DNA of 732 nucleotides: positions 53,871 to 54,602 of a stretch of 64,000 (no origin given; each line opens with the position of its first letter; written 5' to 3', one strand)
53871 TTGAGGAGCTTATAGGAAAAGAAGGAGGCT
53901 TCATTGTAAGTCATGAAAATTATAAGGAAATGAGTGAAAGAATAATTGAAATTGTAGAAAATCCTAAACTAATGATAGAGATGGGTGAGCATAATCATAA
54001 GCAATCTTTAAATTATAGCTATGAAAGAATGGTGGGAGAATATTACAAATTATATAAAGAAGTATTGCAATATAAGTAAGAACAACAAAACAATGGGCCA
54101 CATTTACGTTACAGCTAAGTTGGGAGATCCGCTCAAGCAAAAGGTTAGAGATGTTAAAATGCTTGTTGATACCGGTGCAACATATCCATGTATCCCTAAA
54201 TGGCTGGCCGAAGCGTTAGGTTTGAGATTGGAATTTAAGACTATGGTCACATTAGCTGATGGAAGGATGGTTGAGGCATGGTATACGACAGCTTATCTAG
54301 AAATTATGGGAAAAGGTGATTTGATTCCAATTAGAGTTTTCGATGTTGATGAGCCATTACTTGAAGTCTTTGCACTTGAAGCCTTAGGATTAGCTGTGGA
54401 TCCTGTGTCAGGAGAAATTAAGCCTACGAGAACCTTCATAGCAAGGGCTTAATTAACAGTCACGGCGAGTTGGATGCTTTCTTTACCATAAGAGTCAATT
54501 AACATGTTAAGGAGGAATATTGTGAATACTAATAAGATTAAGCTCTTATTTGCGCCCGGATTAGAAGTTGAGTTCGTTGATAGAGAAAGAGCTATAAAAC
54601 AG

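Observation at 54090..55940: Foreign GC-rich island encoding a retropepsin-like protease and an archaeal AAA ATPase, plus a truncated duplicate, inserted inside the glycan-biosynthesis locus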

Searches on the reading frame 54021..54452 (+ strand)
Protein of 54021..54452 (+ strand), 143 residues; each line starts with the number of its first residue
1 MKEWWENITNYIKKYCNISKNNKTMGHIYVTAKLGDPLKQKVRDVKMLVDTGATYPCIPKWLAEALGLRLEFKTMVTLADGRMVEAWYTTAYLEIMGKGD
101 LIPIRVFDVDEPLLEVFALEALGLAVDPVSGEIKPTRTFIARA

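Call 3: search_protein_families(library=pfam, proteins=[window:54021-54452:+], max_evalue=0.1)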
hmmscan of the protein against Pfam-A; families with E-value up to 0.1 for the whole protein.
window:54021-54452:+ (143 aa): 2 families
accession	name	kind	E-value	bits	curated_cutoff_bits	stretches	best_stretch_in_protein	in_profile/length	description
PF13650.11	Asp_protease_2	-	3.5e-08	34.5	24.3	1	43-89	8-56/90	Aspartyl protease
PF13975.11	gag-asp_proteas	-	1.7e-07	32.2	28.2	1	43-91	8-59/92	gag-polyprotein putative aspartyl protease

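Call 4: search_protein_families(library=ncbifam, proteins=[window:54021-54452:+], max_evalue=0.1)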
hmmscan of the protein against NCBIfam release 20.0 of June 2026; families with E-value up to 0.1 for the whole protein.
window:54021-54452:+ (143 aa): 3 families
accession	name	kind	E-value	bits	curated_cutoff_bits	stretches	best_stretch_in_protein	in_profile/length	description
TIGR03698.1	clan_AA_DTGF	subfamily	1.9e-09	37.8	57.35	1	30-132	2-106/107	clan AA aspartic protease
TIGR02281.1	clan_AA_DTGA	subfamily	1.5e-05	25.1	57.95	1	23-95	7-76/121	TIGR02281 family clan AA aspartic protease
NF010501.0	PRK13920.1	subfamily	0.04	13.6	225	1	96-140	163-208/213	putative anti-sigmaE protein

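Call 5: search_protein_families(library=padloc, proteins=[window:54021-54452:+], max_evalue=0.1)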
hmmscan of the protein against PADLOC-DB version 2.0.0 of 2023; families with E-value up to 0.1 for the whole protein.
window:54021-54452:+ (143 aa): 0 families

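Call 14: find_homologous_proteins(query=window:54093-54452:+)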
Query window:54093-54452:+ (119 aa): 263 proteins with E <= 0.001 among 654 candidates; the best 120 are listed.
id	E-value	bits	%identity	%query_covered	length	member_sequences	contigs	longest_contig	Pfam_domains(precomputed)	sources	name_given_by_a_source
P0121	1.0e-68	247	93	100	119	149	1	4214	PF13650.12,PF13975.12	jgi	jgi:aspartyl protease family protein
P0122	3.0e-63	229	87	100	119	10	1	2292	-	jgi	jgi:predicted aspartyl protease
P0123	3.4e-63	229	88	100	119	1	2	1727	PF13650.12,PF13975.12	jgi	jgi:clan AA aspartic protease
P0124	6.2e-63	228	87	100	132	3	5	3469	PF13650.12,PF13975.12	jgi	jgi:clan AA aspartic protease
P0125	2.0e-62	227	87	100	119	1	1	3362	PF13650.12,PF13975.12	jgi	jgi:clan AA aspartic protease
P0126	3.0e-62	226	87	100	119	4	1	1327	PF13650.12,PF13975.12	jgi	jgi:clan AA aspartic protease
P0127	1.7e-60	221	84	100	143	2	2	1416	PF13650.12,PF13975.12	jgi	jgi:aspartyl protease family protein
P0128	2.1e-59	217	81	100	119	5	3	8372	PF13650.12,PF13975.12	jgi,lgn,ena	jgi:clan AA aspartic protease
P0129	5.6e-59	216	84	100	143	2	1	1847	-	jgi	jgi:predicted aspartyl protease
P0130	4.3e-58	213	79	100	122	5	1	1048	PF13650.12,PF13975.12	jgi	-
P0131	1.5e-57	211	83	100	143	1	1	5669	-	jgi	jgi:predicted aspartyl protease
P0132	1.8e-56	208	78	100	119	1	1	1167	PF13650.12,PF13975.12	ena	-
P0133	2.0e-56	207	80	100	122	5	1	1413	PF13650.12,PF13975.12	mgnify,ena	mgnify:CR=1 FL=1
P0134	2.7e-56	207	77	100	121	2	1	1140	PF13650.12,PF13975.12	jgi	-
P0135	4.0e-56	206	88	91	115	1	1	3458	PF13650.12,PF13975.12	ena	-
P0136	6.5e-56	206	77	100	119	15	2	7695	PF13650.12,PF13975.12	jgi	jgi:predicted aspartyl protease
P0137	1.5e-55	205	76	100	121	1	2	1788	PF13650.12,PF13975.12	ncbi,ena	-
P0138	1.8e-55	204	78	99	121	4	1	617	PF13650.12,PF13975.12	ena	-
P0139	2.9e-55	204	78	100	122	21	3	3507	PF13650.12,PF13975.12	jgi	jgi:predicted aspartyl protease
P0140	1.1e-54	202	78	98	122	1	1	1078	PF13650.12,PF13975.12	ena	-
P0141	1.3e-54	202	74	100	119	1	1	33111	PF13650.12,PF13975.12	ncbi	-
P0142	1.7e-54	201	76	100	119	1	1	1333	PF13650.12,PF13975.12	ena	-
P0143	3.3e-54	200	74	100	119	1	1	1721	PF13650.12,PF13975.12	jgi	-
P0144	6.8e-54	199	76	100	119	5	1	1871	PF13650.12,PF13975.12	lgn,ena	-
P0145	9.2e-54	199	75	100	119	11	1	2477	PF13650.12,PF13975.12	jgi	-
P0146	3.0e-53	197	73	100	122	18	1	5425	PF13650.12,PF13975.12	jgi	-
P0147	3.6e-53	197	76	99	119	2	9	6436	PF13650.12,PF13975.12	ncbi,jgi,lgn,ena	ncbi:MAG: aspartyl protease family protein [Thermoproteota archaeon]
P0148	4.2e-53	197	76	100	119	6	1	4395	PF13650.12,PF13975.12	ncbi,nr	ncbi:MAG: hypothetical protein C0200_00080 [Thermoproteota archaeon]|nr:MAG: hypothetical protein C0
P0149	3.5e-52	194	72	100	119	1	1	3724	PF13650.12,PF13975.12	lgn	-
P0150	7.0e-52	193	72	100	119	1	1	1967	PF13650.12,PF13975.12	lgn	-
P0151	7.8e-52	193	71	100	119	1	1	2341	PF13650.12,PF13975.12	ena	-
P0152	2.6e-51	191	71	100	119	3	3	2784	PF13650.12,PF13975.12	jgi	-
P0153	3.6e-51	190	73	100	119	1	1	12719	PF13650.12,PF13975.12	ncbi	-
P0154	5.3e-51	190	71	100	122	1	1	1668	PF13650.12,PF13975.12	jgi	jgi:clan AA aspartic protease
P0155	6.7e-51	190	71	100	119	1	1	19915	PF13650.12,PF13975.12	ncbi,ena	-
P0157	4.8e-50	187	70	100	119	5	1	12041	PF13650.12,PF13975.12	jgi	jgi:clan AA aspartic protease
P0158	2.5e-48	181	86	82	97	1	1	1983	PF13650.12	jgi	jgi:predicted aspartyl protease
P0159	2.0e-44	169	70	90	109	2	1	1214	PF13650.12,PF13975.12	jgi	-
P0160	2.0e-43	166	71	97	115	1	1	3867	PF13650.12,PF13975.12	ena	-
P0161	6.3e-41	157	76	84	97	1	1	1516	PF13650.12,PF13975.12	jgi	jgi:predicted aspartyl protease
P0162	2.2e-39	152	72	80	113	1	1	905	PF13650.12,PF13975.12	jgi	-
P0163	1.3e-37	147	74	82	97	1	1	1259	PF13650.12,PF13975.12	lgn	-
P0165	1.3e-36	144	62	100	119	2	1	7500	PF13650.12,PF13975.12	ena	-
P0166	1.3e-36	144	59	100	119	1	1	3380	PF13650.12,PF13975.12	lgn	-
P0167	9.0e-36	141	61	100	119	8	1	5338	PF13650.12,PF13975.12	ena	-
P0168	2.5e-35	139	59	100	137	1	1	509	PF13650.12,PF13975.12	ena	-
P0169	4.8e-35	138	60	90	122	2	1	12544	PF13650.12,PF13975.12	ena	-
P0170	2.3e-34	136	58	100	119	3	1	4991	PF13650.12,PF13975.12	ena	-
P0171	4.6e-34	135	59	100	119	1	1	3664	PF13650.12,PF13975.12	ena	-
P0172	3.2e-33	133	56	100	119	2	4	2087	PF13650.12,PF13975.12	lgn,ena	-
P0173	4.7e-33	132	55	100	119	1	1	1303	PF13650.12,PF13975.12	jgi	jgi:clan AA aspartic protease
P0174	6.3e-33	132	56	100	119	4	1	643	PF13650.12,PF13975.12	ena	-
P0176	2.0e-31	127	59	92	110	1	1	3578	PF13650.12,PF13975.12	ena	-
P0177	1.1e-28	118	51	100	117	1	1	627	PF13650.12,PF13975.12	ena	-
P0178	3.4e-25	107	59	82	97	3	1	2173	PF13650.12,PF13975.12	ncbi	-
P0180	7.0e-19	86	47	99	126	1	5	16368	PF13650.12,PF13975.12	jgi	jgi:aspartyl protease family protein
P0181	8.6e-19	86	47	97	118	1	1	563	PF13650.12,PF13975.12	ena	-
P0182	1.1e-18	86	49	99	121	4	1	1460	PF13650.12,PF13975.12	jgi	-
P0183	1.1e-18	86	45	99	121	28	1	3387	PF13650.12,PF13975.12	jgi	-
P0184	1.1e-18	86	46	99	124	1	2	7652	PF13650.12,PF13975.12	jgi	jgi:clan AA aspartic protease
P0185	1.3e-18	86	48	100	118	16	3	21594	PF13650.12,PF13975.12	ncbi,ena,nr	ncbi:hypothetical protein B6U66_01800 [Candidatus Bathyarchaeota archaeon ex4484_135]|nr:MAG: hypoth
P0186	1.4e-18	85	46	99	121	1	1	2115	PF13650.12,PF13975.12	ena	-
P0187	4.5e-18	84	51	87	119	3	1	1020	PF13650.12,PF13975.12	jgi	jgi:clan AA aspartic protease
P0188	4.6e-18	84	45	99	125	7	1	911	PF13650.12,PF13975.12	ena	-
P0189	4.8e-18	84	45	99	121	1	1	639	PF13650.12,PF13975.12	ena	-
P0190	5.2e-18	84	46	99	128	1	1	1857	PF13650.12,PF13975.12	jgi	jgi:clan AA aspartic protease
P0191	6.8e-18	83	46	99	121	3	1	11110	PF13650.12,PF13975.12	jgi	jgi:clan AA aspartic protease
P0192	7.2e-18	83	46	99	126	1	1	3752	PF13650.12,PF13975.12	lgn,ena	-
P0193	1.0e-17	83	44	100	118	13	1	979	PF13650.12,PF13975.12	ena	-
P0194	1.7e-17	82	43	100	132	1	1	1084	PF13650.12,PF13975.12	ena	-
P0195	2.1e-17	82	45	99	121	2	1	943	PF13650.12,PF13975.12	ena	-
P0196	2.5e-17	81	45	99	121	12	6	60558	PF13650.12,PF13975.12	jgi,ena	-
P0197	4.1e-17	81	44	99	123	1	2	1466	PF13650.12,PF13975.12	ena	-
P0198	5.0e-17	80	47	99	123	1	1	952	PF13650.12,PF13975.12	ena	-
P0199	6.3e-17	80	45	99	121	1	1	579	PF13650.12,PF13975.12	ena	-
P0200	1.1e-16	79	46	100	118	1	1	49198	PF13650.12,PF13975.12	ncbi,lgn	-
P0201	1.3e-16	79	46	99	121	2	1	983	PF13650.12,PF13975.12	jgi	-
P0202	1.6e-16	79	47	99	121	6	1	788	PF13650.12,PF13975.12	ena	-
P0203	1.7e-16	79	45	99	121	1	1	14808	PF13650.12,PF13975.12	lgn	-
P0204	1.9e-16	78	45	99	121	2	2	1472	PF13650.12,PF13975.12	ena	-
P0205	2.1e-16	78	44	99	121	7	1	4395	PF13650.12,PF13975.12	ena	-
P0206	2.2e-16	78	44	99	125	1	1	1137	PF13650.12,PF13975.12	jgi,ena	-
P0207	2.7e-16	78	44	97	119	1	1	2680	PF13650.12,PF13975.12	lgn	-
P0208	3.0e-16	78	47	100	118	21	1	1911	PF13650.12,PF13975.12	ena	-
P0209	4.1e-16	77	44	99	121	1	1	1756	PF13650.12,PF13975.12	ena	-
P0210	4.4e-16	77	48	99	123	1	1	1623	PF13650.12,PF13975.12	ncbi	-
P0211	4.8e-16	77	45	99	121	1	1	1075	PF13650.12,PF13975.12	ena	-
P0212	6.2e-16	77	45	99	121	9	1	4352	PF13650.12,PF13975.12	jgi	-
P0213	6.8e-16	77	46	99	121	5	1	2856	PF13650.12,PF13975.12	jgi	jgi:aspartyl protease family protein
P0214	9.3e-16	76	44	99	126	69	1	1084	PF13650.12,PF13975.12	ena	-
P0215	9.5e-16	76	43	99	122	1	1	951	PF13650.12,PF13975.12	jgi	jgi:clan AA aspartic protease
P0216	1.4e-15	76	43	99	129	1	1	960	PF13650.12,PF13975.12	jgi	jgi:clan AA aspartic protease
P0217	2.6e-15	75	41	100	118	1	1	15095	PF13650.12,PF13975.12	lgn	-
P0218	3.6e-15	74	52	79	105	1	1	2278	PF13650.12,PF13975.12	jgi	jgi:clan AA aspartic protease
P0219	4.0e-15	74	44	99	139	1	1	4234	PF13650.12,PF13975.12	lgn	-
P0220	4.1e-15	74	42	100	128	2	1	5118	PF13650.12,PF13975.12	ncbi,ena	-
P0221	5.0e-15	74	45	99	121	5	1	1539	PF13650.12,PF13975.12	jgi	jgi:aspartyl protease family protein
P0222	9.4e-15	73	45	99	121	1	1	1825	PF13650.12,PF13975.12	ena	-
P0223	9.7e-15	73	46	97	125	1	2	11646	PF13650.12,PF13975.12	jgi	jgi:clan AA aspartic protease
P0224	9.8e-15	73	45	97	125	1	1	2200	PF13650.12,PF13975.12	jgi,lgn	jgi:clan AA aspartic protease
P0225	9.8e-15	73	44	99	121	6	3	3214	PF13650.12,PF13975.12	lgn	-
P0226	1.6e-14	72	44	99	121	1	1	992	PF13650.12,PF13975.12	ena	-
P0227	1.8e-14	72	44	100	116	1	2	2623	PF13650.12,PF13975.12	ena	-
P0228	2.1e-14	72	45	99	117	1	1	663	PF13650.12,PF13975.12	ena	-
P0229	2.3e-14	72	44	99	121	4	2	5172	PF13650.12,PF13975.12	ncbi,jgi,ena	-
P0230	3.3e-14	71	43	99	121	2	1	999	PF13650.12,PF13975.12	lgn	-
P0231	3.5e-14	71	44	99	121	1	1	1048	PF13650.12,PF13975.12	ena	-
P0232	4.1e-14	71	44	99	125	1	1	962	PF13650.12,PF13975.12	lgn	-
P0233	4.7e-14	71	45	99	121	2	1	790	PF13650.12,PF13975.12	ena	-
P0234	4.7e-14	71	43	99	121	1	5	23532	PF13650.12,PF13975.12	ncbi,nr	ncbi:MAG: retroviral-like aspartic protease family protein [candidate division NC10 bacterium]|nr:re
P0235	5.2e-14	71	43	99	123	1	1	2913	PF13650.12,PF13975.12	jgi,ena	-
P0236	5.5e-14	71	43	100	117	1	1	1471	PF13650.12,PF13975.12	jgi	jgi:clan AA aspartic protease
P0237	8.7e-14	70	37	100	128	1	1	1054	PF13650.12,PF13975.12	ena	-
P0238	9.7e-14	70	43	99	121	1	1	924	PF13650.12,PF13975.12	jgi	jgi:clan AA aspartic protease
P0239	1.1e-13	70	47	100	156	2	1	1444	PF13650.12,PF13975.12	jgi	jgi:predicted aspartyl protease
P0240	1.2e-13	70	51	81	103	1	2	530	PF13650.12,PF13975.12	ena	-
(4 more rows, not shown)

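Call 24: find_related_loci(query=A1, collection=genome_contigs, flank=6000)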
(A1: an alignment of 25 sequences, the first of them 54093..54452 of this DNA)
Query A1 (119 aa) in genome_contigs; peptide patterns used: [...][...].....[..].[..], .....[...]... (x = any residue, [..] = any of these).
571 stretches matched a pattern; 108 encode a relative of the query (tblastn E <= 1e-3); the best 80 are kept; 80 distinct loci.
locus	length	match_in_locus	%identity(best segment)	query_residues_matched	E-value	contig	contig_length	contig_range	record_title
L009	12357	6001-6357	92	1-119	4e-72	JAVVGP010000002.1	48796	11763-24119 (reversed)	MAG: Thermoproteota archaeon isolate PSS.bin.9 NODE_53_length_48796_cov_99.193307, whole genome shotgun sequence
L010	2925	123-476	75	2-119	3e-59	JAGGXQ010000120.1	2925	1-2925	MAG: Thaumarchaeota archaeon isolate AUK156 PB_MBMC_110_c_000000000094, whole genome shotgun sequence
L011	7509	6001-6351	76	3-119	2e-58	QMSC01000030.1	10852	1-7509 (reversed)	MAG: Thermoprotei archaeon isolate B14_G17 B14_Guay17_scaffold_01576, whole genome shotgun sequence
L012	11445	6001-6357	76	1-119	2e-58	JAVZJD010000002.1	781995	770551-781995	MAG: Candidatus Bathyarchaeia archaeon isolate DRTY-6_201901_bins_74 DRTY-6_201901_bins_74_scaffold_2, whole genome shot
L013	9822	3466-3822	73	1-119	3e-57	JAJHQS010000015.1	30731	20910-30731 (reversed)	MAG: Desulfurococcaceae archaeon isolate Bin S21 scaffold_43_c1, whole genome shotgun sequence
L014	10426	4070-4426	72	1-119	6e-56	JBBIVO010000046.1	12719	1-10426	MAG: Candidatus Bathyarchaeota archaeon isolate PBS170224_bin_79 NODE_1219_length_12719_cov_4.804406, whole genome shotg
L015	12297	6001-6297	60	1-119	1e-43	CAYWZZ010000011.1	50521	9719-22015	MAG TPA_asm: uncultured Candidatus Bathyarchaeia archaeon isolate SRP104967_co1_9 genome assembly, contig: NODE_185_leng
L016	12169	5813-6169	53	1-119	5e-39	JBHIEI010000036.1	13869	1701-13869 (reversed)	MAG: Candidatus Bathyarchaeia archaeon isolate b3.sp1_bin.32 NODE_1332_length_13869_cov_5.152454, whole genome shotgun s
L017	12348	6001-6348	46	1-118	9e-26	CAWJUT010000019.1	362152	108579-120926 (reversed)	MAG: uncultured delta proteobacterium isolate MFD00962.bin.2.109 genome assembly, contig: contig_41479, whole genome sho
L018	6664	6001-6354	48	1-119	5e-25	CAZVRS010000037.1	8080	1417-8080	MAG TPA_asm: uncultured Candidatus Bathyarchaeia archaeon isolate SRP141559_co1_136 genome assembly, contig: NODE_5503_l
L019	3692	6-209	65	52-119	9e-25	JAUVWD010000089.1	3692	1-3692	MAG: Chloroflexota bacterium isolate CSMAG_1181 CSMAG_1181_k127_7764369_length_3692_cov_23.3481, whole genome shotgun se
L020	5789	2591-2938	45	1-118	1e-24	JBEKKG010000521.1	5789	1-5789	MAG: Planctomycetota bacterium isolate SPRUCE 341 SPRUCE_341_521, whole genome shotgun sequence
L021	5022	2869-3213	45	1-118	3e-24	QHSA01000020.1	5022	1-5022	MAG: Candidatus Rokuibacteriota bacterium isolate AR41 14_0929_12_30cm_scaffold_34056_curated, whole genome shotgun sequ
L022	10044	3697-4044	46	1-118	2e-23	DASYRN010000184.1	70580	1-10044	MAG TPA_asm: Candidatus Binatia bacterium isolate SMAG_U4512 k141_3193315, whole genome shotgun sequence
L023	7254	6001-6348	45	1-118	7e-23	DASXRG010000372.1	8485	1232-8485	MAG TPA_asm: Candidatus Binatia bacterium isolate SMAG_U4633 k141_2322527, whole genome shotgun sequence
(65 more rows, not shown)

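Call 29: search_protein_families(library=pfam, alignment_id=A2, max_evalue=0.0001)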
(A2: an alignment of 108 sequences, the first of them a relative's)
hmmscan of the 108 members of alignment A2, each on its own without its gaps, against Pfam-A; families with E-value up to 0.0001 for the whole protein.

A. member 1, L011:5533-5913:+ (126 aa): 0 families

B. families by the number of members that match (of 108 scanned): 89 families (the first 25 are shown)
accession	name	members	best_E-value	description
PF07690.21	MFS_1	3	6.2e-31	Major Facilitator Superfamily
PF13650.11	Asp_protease_2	3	1.8e-08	Aspartyl protease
PF13975.11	gag-asp_proteas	3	4.7e-08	gag-polyprotein putative aspartyl protease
PF01175.24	Urocanase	2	2e-86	Urocanase Rossmann-like domain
PF17392.7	Urocanase_C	2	8.7e-85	Urocanase C-terminal domain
PF00296.26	Bac_luciferase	2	2.7e-65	Luciferase-like monooxygenase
PF17391.7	Urocanase_N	2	8.7e-57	Urocanase N-terminal domain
PF01985.26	CRS1_YhbY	2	3.6e-22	CRS1 / YhbY (CRM) domain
PF04055.27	Radical_SAM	2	1.7e-16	Radical SAM superfamily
PF12706.13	Lactamase_B_2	2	2e-14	Beta-lactamase superfamily domain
PF00903.31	Glyoxalase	2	2.3e-14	Glyoxalase/Bleomycin resistance protein/Dioxygenase superfamily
PF01964.24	ThiC_Rad_SAM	1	1.9e-189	Radical SAM ThiC family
PF02615.19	Ldh_2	1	1.4e-121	Malate/L-lactate dehydrogenase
PF00496.27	SBP_bac_5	1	2.3e-78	Bacterial extracellular solute-binding proteins, family 5 Middle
PF09997.14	DUF2238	1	7.4e-64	Predicted membrane protein (DUF2238)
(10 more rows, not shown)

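Call 47: search_solved_structures(query=A1, max_evalue=1, show_alignments=2)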
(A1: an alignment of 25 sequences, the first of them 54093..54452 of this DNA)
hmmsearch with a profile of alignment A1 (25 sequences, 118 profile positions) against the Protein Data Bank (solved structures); distinct sequences matched with E-value up to 1: 14.
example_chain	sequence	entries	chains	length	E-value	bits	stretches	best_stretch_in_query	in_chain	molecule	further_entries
5c9d_A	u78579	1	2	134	7.8e-05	25.9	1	2-97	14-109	ApRick protease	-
5c9b_A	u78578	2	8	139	8.8e-05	25.8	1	2-97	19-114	ApRick protease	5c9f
4z2z_A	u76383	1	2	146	0.01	19.1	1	17-91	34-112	DNA damage-inducible protein 1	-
2i1a_A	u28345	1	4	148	0.01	19.1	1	17-91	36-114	DNA damage-inducible protein DDI1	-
4zl4_A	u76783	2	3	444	0.013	18.7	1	15-41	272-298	Aspartic protease PM5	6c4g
8tyf_A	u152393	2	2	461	0.015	18.6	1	15-41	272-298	Plasmepsin V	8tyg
27jo_A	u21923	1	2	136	0.077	16.3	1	17-94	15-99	Retroviral-like aspartic protease 1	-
27ik_A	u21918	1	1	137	0.078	16.3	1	17-94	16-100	Retroviral-like aspartic protease 1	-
27jk_A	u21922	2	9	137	0.079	16.3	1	17-94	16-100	Retroviral-like aspartic protease 1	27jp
27jq_A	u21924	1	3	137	0.079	16.2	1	17-94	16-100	Retroviral-like aspartic protease 1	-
4rgh_A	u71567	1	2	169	0.18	15.1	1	16-84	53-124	Protein DDI1 homolog 2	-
3s8i_A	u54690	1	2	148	0.42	13.9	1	17-83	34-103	Protein DDI1 homolog 1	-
1fmb_A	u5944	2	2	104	0.58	13.5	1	18-99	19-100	EIAV PROTEASE | EQUINE INFECTIOUS ANEMIA VIRUS PROTEASE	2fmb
2fez_A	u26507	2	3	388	0.91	12.8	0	13-61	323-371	Probable regulatory protein embR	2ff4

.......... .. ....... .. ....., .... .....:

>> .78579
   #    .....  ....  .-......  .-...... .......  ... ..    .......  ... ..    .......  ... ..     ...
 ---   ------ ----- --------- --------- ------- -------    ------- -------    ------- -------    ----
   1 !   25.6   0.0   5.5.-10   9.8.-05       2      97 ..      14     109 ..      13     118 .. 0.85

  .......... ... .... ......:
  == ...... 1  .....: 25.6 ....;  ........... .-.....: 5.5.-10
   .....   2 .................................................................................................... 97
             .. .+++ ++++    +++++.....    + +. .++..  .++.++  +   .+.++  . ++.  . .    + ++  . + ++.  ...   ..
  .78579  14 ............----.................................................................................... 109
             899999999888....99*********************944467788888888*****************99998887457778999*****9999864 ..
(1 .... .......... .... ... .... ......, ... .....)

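Call 75: search_protein_families(library=phrogs, proteins=[window:54093-54452:+], max_evalue=0.01)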
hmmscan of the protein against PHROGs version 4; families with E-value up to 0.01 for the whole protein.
window:54093-54452:+ (119 aa): 0 families
